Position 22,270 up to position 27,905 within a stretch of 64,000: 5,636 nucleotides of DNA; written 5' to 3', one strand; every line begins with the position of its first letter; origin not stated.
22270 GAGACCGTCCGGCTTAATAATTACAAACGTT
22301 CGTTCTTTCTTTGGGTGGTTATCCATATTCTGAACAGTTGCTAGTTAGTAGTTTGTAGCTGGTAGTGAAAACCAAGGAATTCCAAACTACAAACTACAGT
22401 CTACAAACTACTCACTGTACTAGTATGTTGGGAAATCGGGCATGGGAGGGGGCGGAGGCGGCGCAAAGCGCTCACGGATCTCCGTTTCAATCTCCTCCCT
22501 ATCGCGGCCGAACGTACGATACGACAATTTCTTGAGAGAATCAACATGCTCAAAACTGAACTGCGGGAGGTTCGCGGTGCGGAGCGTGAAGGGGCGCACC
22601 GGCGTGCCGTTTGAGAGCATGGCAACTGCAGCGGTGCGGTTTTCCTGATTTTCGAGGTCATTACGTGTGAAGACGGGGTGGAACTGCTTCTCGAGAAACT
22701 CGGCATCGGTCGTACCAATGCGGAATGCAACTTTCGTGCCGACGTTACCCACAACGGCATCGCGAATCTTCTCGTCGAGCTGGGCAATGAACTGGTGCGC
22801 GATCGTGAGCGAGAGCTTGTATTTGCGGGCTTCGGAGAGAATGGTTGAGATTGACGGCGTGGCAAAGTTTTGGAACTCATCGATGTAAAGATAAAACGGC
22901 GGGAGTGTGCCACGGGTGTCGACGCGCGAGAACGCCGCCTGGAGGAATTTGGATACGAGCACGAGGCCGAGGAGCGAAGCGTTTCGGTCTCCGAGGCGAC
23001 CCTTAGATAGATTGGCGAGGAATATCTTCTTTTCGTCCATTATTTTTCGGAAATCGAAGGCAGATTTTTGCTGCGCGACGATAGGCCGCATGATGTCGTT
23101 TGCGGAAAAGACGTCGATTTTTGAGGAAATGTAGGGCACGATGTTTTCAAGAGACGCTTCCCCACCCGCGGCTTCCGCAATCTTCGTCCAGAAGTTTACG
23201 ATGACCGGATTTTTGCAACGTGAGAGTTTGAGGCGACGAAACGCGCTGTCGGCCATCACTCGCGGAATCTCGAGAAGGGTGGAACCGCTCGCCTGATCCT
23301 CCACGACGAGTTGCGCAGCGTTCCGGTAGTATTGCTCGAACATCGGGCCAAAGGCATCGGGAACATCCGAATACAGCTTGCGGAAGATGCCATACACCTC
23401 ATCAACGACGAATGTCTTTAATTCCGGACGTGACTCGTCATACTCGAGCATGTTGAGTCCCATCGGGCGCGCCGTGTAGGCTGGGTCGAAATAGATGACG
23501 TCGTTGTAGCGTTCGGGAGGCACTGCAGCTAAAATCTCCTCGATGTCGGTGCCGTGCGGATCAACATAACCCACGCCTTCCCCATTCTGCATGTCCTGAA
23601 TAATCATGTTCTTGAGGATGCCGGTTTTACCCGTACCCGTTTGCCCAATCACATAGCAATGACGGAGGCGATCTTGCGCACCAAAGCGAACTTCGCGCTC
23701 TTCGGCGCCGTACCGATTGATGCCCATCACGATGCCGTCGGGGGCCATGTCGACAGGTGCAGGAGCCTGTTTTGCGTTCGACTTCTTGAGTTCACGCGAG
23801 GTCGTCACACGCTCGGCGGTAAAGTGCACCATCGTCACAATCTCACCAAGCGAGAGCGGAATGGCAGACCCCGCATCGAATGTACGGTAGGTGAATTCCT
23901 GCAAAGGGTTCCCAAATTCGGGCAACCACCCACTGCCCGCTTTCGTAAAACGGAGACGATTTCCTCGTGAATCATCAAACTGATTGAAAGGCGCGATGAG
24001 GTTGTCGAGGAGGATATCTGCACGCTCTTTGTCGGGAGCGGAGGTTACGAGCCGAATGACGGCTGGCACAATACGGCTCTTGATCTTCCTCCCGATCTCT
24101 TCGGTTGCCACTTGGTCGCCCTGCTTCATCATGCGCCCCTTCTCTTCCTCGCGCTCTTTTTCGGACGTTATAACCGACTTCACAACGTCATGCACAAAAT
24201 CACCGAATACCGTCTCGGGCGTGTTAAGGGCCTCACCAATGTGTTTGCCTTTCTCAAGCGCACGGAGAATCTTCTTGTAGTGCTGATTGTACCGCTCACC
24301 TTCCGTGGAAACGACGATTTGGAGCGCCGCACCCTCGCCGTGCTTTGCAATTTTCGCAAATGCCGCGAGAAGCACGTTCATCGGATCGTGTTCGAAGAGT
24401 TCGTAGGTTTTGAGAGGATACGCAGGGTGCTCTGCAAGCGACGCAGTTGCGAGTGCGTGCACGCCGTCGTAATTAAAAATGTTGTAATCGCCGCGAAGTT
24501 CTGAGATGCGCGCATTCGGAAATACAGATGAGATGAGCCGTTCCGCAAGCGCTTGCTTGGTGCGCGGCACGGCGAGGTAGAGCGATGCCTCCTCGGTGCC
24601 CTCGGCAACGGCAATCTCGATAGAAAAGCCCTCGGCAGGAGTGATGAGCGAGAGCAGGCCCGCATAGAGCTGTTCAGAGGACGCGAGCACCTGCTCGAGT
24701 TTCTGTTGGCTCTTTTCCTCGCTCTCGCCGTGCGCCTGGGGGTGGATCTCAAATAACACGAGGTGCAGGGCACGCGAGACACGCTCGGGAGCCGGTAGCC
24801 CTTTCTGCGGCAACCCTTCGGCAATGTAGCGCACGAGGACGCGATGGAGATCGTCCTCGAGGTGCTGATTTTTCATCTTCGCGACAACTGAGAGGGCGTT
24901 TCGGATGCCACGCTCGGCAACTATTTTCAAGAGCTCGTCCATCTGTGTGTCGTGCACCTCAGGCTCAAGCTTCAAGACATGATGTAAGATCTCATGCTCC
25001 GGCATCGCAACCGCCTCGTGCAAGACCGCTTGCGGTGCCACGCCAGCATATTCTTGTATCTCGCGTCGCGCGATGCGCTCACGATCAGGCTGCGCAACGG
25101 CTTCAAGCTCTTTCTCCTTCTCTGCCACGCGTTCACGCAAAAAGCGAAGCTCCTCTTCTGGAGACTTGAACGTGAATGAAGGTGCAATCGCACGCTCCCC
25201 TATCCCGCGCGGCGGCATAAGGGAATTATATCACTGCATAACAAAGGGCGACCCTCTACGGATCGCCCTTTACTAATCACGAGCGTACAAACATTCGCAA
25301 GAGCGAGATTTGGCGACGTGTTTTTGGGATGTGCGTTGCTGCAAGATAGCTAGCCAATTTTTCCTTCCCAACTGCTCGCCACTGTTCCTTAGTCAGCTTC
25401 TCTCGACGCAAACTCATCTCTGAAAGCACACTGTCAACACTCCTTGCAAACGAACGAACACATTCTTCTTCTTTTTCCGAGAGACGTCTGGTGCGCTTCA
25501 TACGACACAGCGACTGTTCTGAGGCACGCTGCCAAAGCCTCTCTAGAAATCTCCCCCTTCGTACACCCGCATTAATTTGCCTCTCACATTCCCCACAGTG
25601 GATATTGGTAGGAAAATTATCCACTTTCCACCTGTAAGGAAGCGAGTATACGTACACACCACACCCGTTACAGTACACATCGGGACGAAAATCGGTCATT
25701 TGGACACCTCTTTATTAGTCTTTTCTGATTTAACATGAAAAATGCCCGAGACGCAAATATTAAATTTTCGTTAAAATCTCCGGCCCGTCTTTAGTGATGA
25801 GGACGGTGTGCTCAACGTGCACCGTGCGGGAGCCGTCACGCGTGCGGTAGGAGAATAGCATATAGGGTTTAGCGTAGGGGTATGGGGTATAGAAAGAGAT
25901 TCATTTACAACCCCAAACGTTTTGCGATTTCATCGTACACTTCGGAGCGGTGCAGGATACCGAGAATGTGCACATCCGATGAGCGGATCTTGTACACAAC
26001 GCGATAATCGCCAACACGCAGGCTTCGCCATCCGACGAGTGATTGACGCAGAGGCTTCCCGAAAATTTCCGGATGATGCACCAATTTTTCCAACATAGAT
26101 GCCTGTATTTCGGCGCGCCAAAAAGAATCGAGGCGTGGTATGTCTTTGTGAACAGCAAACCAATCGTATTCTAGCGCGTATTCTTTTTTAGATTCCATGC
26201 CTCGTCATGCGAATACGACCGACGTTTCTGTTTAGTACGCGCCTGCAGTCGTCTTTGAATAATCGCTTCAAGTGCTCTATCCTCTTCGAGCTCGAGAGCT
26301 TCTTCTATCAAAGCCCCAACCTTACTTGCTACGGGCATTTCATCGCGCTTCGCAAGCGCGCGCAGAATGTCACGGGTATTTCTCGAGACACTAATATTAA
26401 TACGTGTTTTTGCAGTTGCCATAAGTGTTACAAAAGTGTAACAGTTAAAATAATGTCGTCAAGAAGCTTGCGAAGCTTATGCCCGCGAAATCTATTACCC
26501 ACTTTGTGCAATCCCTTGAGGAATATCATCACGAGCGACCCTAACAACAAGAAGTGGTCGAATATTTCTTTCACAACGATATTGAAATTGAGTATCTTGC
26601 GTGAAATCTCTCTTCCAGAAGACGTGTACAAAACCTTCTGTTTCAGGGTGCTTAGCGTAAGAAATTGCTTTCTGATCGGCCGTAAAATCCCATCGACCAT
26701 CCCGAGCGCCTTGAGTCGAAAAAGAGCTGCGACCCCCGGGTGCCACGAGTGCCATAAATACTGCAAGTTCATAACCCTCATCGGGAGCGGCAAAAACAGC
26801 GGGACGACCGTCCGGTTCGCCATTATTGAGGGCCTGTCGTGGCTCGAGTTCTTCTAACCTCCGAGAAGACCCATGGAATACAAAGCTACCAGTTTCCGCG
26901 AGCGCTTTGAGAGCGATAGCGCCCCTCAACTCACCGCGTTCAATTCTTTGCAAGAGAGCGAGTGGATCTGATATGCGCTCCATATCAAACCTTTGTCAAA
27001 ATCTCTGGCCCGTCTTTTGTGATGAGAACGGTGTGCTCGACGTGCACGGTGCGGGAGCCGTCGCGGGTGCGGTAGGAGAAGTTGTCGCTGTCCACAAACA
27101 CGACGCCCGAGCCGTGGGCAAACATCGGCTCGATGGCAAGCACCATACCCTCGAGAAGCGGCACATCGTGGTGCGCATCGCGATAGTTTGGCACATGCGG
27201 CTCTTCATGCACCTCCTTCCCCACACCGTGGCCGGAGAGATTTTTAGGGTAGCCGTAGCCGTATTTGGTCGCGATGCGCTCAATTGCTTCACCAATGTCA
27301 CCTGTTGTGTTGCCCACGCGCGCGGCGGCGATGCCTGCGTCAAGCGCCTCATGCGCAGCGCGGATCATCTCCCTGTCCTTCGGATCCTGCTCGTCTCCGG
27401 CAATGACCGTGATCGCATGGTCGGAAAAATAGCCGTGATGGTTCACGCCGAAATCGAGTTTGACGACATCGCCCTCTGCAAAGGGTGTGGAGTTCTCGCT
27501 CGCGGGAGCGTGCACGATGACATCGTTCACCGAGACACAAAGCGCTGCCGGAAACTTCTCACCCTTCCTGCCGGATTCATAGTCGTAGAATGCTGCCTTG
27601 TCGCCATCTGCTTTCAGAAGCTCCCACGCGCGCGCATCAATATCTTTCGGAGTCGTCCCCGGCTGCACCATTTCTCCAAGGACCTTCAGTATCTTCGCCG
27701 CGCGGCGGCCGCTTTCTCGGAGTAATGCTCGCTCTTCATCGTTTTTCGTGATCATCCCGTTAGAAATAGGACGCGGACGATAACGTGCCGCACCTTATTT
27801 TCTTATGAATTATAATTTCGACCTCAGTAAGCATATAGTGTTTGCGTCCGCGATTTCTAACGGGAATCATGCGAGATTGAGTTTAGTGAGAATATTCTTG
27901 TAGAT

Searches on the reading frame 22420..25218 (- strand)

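Call 29: search_protein_families(library=pfam, proteins=[window:22420-25218:-], max_evalue=0.001)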
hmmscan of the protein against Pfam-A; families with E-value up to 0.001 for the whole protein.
window:22420-25218:- (932 aa): 2 families
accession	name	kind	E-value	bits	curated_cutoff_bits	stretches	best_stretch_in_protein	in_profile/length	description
PF12696.13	TraG-D_C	-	3.1e-08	34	22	1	774-843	1-73/126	TraM recognition site of TraD and TraG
PF25199.1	nSTAND_NTPase5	-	0.00075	19.8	34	0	513-579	36-104/145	Novel STAND NTPase 5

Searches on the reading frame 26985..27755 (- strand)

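Call 29: search_protein_families(library=pfam, proteins=[window:26985-27755:-], max_evalue=0.001)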
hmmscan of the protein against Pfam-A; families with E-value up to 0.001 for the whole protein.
window:26985-27755:- (256 aa): 1 family
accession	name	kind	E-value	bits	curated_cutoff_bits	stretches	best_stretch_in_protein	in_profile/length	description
PF00557.29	Peptidase_M24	-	3.7e-47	161.2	23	1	11-247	2-208/208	Metallopeptidase family M24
